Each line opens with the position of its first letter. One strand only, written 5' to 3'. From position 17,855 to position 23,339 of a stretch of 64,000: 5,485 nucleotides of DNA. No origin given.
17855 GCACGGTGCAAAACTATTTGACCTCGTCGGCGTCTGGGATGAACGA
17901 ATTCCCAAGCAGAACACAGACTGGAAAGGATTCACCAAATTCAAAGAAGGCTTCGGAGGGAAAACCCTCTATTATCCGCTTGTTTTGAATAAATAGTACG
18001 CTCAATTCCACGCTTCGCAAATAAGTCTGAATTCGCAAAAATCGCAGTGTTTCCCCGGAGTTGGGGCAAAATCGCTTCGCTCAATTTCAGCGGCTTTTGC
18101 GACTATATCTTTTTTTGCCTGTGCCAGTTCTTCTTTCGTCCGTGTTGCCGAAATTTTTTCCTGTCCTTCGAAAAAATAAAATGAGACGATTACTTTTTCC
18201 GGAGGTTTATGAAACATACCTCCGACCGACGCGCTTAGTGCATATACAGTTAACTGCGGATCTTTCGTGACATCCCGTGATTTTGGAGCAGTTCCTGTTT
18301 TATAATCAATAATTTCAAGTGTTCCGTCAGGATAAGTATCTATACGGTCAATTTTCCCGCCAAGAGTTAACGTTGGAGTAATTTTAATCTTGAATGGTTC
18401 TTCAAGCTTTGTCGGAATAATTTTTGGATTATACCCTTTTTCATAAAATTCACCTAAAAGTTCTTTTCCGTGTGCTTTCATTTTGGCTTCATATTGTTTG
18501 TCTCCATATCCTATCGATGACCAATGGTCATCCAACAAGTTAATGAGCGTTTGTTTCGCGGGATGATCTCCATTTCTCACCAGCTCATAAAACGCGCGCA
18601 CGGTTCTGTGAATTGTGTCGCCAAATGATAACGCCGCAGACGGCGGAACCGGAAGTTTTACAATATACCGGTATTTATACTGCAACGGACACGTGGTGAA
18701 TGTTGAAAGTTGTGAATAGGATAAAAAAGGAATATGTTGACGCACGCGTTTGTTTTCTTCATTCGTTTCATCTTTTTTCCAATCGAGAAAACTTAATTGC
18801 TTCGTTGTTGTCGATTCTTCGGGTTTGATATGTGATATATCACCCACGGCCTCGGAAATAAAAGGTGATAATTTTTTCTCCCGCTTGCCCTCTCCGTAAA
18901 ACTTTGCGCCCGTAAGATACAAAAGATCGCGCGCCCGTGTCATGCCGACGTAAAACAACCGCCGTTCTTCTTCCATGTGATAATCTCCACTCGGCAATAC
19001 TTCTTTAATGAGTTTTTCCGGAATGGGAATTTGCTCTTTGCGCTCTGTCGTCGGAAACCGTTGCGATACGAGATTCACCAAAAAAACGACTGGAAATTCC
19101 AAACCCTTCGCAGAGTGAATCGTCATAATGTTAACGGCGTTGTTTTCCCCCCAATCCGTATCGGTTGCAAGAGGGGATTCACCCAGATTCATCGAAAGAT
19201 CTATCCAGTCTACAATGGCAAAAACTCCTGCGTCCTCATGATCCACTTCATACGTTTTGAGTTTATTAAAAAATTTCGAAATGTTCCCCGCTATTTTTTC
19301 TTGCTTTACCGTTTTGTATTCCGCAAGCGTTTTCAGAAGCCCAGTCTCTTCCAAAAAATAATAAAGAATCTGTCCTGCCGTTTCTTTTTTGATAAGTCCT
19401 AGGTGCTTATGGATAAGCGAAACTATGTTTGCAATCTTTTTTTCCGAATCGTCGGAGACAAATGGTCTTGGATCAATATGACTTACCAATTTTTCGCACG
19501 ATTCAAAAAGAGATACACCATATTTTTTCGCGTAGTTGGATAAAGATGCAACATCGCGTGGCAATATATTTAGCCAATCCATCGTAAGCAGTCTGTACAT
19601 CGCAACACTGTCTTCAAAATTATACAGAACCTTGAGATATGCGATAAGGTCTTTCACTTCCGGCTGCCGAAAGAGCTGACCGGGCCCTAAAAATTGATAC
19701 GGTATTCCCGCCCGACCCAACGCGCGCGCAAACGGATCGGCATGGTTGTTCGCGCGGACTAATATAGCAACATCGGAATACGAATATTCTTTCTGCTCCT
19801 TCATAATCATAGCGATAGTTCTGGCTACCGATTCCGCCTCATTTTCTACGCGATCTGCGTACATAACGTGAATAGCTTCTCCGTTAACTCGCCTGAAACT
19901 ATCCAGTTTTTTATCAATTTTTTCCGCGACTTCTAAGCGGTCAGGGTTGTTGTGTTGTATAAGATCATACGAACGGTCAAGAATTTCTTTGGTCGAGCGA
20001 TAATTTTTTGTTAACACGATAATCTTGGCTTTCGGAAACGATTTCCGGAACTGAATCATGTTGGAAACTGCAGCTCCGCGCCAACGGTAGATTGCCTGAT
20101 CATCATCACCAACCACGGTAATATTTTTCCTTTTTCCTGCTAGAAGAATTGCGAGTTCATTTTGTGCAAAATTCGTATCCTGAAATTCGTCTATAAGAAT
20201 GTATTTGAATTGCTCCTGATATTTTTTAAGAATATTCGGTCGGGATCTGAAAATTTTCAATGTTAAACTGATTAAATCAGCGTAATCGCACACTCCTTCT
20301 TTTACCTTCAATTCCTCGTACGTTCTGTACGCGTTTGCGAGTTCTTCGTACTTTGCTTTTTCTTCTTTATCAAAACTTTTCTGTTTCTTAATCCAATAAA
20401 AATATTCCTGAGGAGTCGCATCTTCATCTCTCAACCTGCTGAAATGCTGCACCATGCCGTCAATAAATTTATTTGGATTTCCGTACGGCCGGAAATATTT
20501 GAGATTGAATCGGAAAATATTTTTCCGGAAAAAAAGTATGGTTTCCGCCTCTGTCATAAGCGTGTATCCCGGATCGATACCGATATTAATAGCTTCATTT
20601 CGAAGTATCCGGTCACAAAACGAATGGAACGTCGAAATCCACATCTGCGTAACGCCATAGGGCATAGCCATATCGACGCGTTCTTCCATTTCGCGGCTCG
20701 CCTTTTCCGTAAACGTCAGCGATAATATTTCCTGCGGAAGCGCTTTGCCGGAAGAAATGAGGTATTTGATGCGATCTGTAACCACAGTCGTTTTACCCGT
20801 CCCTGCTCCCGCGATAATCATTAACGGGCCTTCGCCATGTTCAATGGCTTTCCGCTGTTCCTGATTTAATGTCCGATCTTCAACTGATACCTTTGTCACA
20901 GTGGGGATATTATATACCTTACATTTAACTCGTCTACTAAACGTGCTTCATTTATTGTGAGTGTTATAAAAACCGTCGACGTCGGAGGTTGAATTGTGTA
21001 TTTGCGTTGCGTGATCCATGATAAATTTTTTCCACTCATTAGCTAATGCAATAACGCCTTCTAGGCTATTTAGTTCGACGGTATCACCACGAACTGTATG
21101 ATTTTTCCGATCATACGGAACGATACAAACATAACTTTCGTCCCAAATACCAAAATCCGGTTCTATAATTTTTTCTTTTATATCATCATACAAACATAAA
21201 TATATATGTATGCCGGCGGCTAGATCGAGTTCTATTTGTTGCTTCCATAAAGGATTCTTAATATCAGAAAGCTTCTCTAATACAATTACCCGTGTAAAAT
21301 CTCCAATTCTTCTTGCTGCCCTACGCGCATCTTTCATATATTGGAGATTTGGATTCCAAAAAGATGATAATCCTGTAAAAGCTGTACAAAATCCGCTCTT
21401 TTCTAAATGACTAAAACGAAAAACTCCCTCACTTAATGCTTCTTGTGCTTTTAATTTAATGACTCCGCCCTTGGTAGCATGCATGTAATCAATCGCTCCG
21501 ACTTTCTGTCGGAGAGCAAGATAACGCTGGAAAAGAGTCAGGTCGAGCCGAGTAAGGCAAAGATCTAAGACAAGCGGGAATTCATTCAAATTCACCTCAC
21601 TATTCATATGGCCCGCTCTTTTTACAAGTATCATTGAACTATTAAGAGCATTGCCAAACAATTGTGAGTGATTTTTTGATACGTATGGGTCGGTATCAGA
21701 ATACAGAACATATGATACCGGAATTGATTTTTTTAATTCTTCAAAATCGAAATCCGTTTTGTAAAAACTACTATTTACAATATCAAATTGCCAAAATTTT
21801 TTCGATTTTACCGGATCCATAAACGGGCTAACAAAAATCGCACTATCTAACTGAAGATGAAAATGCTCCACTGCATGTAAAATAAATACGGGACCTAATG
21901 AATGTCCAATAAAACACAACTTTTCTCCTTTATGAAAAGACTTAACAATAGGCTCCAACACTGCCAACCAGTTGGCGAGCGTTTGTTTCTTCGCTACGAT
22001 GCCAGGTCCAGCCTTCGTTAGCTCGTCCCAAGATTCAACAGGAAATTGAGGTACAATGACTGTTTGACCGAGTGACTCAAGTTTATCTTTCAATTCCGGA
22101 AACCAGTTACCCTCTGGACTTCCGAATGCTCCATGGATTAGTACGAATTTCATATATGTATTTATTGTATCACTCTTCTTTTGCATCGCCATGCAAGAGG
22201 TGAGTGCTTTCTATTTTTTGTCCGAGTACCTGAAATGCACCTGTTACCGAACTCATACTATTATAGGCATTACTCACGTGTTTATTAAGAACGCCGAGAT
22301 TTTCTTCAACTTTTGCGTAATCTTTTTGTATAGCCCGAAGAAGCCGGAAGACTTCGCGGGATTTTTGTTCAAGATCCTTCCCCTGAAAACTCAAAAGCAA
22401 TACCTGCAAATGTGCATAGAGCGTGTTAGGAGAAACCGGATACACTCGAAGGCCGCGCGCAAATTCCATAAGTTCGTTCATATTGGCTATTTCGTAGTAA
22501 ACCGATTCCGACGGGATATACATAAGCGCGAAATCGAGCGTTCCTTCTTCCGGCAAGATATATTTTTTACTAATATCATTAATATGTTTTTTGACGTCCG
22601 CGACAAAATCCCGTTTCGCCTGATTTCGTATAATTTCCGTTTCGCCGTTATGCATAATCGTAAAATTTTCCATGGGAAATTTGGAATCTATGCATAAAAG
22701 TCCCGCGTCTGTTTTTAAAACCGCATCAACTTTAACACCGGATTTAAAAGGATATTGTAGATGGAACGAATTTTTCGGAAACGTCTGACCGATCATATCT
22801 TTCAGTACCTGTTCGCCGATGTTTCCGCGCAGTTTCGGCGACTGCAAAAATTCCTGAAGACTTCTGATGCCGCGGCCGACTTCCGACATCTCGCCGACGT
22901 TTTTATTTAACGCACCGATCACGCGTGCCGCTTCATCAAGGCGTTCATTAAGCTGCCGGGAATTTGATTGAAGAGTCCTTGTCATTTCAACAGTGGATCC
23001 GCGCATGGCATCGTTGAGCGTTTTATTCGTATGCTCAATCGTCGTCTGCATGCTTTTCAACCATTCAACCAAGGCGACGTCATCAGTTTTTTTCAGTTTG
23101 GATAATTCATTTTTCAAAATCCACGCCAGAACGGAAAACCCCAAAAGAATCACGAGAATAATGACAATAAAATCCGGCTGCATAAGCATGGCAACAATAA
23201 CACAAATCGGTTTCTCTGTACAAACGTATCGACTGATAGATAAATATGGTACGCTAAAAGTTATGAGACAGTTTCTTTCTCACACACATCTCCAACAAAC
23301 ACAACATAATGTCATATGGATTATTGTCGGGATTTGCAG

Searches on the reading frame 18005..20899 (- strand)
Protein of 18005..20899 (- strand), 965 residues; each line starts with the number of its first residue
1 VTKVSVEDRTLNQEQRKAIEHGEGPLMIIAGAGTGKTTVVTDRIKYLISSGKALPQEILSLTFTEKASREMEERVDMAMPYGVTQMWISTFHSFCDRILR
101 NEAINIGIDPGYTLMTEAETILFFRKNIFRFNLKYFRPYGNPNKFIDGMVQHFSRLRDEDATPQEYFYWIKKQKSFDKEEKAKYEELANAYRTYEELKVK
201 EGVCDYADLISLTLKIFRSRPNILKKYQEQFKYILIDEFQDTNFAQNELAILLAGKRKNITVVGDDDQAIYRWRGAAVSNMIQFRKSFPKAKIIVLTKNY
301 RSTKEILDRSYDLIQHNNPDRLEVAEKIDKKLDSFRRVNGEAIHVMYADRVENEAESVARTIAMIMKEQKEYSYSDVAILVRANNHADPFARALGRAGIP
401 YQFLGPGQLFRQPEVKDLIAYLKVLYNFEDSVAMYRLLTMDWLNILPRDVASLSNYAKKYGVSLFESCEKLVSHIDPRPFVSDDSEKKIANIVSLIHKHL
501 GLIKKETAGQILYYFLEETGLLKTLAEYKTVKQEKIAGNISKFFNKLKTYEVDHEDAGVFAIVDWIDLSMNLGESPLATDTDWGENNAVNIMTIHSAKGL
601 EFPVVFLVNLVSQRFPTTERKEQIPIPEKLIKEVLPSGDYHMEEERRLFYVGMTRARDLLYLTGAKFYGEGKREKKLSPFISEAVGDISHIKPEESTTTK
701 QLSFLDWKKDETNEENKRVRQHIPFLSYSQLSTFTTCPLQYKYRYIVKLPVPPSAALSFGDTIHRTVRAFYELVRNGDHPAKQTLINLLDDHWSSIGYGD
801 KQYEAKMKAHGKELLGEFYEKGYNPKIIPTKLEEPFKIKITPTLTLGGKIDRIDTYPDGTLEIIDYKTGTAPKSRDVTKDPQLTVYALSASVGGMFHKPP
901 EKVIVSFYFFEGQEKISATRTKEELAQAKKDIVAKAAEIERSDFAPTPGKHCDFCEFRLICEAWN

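Call 85: search_protein_families(library=pfam, proteins=[window:18005-20899:-], max_evalue=0.0001)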
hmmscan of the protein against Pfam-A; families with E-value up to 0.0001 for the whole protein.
window:18005-20899:- (965 aa): 9 families
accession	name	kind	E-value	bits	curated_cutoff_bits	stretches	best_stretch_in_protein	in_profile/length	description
PF00580.27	UvrD-helicase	-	7.9e-76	255.7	23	1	11-289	1-271/271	UvrD/REP helicase N-terminal domain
PF13361.12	UvrD_C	-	3.8e-60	204.6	25.6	1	294-663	1-346/350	UvrD-like helicase C-terminal domain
PF12705.13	PDDEXK_1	-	1.1e-40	140.6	22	1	726-962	2-247/247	PD-(D/E)XK nuclease superfamily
PF13245.12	AAA_19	-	6.2e-23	81.9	25.1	1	15-272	1-132/134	AAA domain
PF13538.12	UvrD_C_2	-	1.5e-13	50.8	27.4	1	637-662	26-51/52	UvrD-like helicase C-terminal domain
PF13604.12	AAA_30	-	4.4e-08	33.5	27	0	10-77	1-68/191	AAA domain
PF10926.14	DUF2800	-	1.4e-07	31.4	21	1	849-963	121-234/368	Protein of unknown function (DUF2800)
PF13086.12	AAA_11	-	1e-05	25.9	27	0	11-74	2-71/257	AAA domain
PF01443.25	Viral_helicase1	-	1.7e-05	25.2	21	0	210-385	40-201/228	Viral superfamily 1 RNA helicase core domain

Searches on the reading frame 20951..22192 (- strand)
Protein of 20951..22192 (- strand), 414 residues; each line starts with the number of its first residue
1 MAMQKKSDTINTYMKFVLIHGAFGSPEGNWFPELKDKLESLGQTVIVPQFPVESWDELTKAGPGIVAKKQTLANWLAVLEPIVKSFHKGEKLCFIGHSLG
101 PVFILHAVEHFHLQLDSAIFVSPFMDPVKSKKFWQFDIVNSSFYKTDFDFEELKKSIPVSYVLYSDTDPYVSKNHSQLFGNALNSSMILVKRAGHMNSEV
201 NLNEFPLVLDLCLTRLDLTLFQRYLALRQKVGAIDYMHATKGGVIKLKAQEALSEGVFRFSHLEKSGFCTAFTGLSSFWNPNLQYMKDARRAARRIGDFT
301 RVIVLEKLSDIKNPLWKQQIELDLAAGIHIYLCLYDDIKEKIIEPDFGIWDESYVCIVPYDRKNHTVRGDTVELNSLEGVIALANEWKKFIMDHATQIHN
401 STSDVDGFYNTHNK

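Call 85: search_protein_families(library=pfam, proteins=[window:20951-22192:-], max_evalue=0.0001)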
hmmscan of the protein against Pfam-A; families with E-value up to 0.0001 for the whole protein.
window:20951-22192:- (414 aa): 3 families
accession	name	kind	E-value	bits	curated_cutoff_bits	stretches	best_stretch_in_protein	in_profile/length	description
PF06821.19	Ser_hydrolase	-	8.8e-15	55.5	22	1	17-210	2-168/172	Serine hydrolase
PF00561.26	Abhydrolase_1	-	7.7e-05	22.9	25.8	0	16-135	3-114/245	alpha/beta hydrolase fold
PF12697.13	Abhydrolase_6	-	8.3e-05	23.8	26.3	0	16-127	1-98/217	Alpha/beta hydrolase family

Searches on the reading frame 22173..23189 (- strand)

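Call 85: search_protein_families(library=pfam, proteins=[window:22173-23189:-], max_evalue=0.0001)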
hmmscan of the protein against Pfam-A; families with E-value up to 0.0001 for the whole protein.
window:22173-23189:- (339 aa): 1 family
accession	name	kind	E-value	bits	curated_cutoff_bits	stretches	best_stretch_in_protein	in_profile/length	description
PF02646.22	RmuC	-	1.2e-48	166.1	26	1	68-320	9-271/291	RmuC family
